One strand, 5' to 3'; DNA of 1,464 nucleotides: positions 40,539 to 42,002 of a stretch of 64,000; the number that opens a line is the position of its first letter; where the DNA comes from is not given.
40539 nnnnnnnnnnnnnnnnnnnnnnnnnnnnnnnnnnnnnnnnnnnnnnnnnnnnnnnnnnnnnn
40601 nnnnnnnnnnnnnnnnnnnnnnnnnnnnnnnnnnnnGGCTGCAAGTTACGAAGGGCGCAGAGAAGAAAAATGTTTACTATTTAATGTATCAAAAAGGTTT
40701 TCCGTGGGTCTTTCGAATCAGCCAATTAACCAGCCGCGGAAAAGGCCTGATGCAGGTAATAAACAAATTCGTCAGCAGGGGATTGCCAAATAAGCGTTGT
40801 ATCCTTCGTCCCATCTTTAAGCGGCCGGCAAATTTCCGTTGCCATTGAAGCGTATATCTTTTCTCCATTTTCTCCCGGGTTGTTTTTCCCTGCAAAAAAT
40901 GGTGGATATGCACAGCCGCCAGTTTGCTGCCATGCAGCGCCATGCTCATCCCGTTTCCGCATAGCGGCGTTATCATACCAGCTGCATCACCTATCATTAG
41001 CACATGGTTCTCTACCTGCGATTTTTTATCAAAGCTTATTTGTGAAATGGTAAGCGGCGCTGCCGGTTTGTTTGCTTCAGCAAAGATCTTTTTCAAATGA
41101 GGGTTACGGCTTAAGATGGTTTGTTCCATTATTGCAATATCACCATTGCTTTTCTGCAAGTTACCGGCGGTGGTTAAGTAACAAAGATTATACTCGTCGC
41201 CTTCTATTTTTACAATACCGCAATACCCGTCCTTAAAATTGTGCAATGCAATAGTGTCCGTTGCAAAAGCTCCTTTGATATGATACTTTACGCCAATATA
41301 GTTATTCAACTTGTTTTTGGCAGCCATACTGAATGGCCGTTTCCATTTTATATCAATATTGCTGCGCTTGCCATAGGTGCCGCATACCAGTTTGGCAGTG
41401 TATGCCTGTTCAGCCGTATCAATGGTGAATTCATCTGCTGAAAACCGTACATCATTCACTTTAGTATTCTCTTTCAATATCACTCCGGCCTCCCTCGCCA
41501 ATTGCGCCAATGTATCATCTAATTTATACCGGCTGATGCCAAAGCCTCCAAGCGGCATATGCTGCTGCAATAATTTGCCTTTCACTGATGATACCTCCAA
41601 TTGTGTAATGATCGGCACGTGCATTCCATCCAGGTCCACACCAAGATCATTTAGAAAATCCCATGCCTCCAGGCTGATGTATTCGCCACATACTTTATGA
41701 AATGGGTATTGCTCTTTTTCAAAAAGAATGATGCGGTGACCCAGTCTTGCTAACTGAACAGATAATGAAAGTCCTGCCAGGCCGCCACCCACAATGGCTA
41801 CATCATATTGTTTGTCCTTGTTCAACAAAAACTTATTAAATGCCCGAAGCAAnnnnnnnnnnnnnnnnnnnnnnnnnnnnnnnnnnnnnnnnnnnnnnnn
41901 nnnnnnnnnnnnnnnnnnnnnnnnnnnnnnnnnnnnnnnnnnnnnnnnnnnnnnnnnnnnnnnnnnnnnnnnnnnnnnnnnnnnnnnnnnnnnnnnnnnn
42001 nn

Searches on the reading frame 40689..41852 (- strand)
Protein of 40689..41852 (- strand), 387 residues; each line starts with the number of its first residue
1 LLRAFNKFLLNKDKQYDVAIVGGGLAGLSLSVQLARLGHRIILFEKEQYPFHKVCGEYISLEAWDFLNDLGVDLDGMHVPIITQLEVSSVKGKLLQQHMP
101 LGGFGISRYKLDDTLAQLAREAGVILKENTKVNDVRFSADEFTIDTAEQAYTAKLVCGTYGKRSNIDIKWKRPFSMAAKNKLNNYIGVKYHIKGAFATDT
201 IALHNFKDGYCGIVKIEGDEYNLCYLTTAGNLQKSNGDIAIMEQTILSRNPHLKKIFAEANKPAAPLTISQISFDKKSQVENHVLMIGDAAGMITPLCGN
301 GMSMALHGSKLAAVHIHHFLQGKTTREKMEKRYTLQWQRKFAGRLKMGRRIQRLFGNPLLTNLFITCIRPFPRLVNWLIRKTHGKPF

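Call 69: search_protein_families(library=pfam, proteins=[window:40689-41852:-], max_evalue=0.001)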
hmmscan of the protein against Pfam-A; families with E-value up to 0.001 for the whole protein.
window:40689-41852:- (387 aa): 11 families
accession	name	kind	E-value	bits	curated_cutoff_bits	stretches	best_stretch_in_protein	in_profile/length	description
PF01494.25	FAD_binding_3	-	1.4e-11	44.6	22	1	16-329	2-331/349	FAD binding domain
PF07992.20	Pyr_redox_2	-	4.1e-10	40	26.1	1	12-74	139-200/291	Pyridine nucleotide-disulphide oxidoreductase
PF01266.30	DAO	-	8e-10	39.2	27.9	1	17-48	1-32/353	FAD dependent oxidoreductase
PF05834.18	Lycopene_cycl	-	2.7e-09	37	23.4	0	278-371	252-338/380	Lycopene cyclase protein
PF00890.30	FAD_binding_2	-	2.1e-06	27.6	20.4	1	17-49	1-33/414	FAD binding domain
PF13450.12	NAD_binding_8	-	3.6e-06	27.6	21.9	1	20-50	1-31/68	NAD(P)-binding Rossmann-like domain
PF03486.20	HI0933_like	-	6.3e-06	26.2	50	0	17-54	2-39/244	HI0933-like protein Rossmann domain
PF13738.12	Pyr_redox_3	-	2.2e-05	24.3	30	0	115-171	87-146/305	Pyridine nucleotide-disulphide oxidoreductase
PF00070.33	Pyr_redox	-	4.2e-05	24.4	22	0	18-73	2-56/82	Pyridine nucleotide-disulphide oxidoreductase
PF08491.16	SE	-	7e-05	22.5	20.1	1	236-340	82-188/276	Squalene epoxidase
PF12831.13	FAD_oxidored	-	0.00046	20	27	0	17-48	1-32/416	FAD dependent oxidoreductase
